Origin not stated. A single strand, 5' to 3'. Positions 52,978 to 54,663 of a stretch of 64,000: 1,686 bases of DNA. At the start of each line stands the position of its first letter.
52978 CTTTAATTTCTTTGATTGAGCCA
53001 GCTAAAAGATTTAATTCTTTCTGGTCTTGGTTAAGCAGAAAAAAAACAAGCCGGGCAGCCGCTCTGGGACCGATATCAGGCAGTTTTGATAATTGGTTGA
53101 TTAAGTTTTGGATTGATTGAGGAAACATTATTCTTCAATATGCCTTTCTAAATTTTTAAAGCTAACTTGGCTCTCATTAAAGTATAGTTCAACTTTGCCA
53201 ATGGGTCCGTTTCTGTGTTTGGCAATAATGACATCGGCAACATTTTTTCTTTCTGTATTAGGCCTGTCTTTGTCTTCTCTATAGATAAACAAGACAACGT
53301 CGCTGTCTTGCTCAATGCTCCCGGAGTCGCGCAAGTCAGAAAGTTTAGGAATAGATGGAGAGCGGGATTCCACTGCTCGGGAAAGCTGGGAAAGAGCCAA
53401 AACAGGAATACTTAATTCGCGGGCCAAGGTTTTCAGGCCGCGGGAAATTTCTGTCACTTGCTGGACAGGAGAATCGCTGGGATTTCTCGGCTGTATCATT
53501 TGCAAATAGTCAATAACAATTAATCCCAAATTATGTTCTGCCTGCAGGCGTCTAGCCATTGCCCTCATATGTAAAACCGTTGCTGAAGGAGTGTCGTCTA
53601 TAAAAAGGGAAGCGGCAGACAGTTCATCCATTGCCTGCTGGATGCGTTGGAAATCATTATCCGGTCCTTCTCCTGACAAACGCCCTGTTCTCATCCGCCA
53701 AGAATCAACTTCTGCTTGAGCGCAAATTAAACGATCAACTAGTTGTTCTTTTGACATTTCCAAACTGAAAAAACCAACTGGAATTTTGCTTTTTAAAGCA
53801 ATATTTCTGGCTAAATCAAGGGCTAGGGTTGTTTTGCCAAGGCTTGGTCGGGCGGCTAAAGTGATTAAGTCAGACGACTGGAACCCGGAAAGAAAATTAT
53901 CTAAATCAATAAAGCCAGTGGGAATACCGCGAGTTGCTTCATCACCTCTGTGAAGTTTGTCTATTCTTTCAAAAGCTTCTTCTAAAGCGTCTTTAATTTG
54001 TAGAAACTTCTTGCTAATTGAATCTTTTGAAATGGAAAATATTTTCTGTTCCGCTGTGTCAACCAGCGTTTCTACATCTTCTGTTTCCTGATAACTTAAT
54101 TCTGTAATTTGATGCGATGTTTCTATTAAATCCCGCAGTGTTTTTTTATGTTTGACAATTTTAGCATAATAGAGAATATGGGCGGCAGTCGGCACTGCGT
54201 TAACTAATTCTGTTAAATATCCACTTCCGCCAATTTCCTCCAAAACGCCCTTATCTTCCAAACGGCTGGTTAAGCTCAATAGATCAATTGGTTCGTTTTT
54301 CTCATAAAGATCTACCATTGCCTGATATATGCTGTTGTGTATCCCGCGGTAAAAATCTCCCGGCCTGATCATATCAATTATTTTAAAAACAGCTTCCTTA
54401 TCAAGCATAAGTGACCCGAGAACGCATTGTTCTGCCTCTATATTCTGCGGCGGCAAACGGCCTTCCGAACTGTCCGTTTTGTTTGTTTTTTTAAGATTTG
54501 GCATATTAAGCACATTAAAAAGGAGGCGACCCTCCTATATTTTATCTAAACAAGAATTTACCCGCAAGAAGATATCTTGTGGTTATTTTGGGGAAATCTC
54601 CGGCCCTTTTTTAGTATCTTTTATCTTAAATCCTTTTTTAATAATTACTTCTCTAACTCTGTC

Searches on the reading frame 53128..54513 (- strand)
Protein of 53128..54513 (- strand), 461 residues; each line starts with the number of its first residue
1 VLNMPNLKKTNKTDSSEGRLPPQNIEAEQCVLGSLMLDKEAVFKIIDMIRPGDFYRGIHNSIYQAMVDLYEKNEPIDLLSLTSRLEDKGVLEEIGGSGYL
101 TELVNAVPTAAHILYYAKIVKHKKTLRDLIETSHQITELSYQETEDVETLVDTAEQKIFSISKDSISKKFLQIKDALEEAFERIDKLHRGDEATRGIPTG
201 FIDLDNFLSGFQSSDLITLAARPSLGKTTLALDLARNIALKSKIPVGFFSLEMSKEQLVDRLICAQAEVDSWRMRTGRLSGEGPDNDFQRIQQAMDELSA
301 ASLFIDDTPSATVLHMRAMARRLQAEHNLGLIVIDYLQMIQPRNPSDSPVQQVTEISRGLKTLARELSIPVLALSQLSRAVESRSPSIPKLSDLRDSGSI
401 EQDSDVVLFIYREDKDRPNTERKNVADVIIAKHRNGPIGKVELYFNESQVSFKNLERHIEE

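Call 59: search_protein_families(library=pfam, proteins=[window:53128-54513:-], max_evalue=0.00001)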
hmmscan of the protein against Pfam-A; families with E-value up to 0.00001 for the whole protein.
window:53128-54513:- (461 aa): 3 families
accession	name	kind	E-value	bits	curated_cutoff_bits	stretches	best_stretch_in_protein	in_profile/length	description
PF03796.21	DnaB_C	-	2e-99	332.5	27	1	196-454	1-255/255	DnaB-like helicase C terminal domain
PF00772.26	DnaB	-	1.5e-35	121.8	23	1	21-121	2-102/103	DnaB-like helicase N terminal domain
PF13481.12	AAA_25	-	1.6e-12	47.9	27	1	214-376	33-189/195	AAA domain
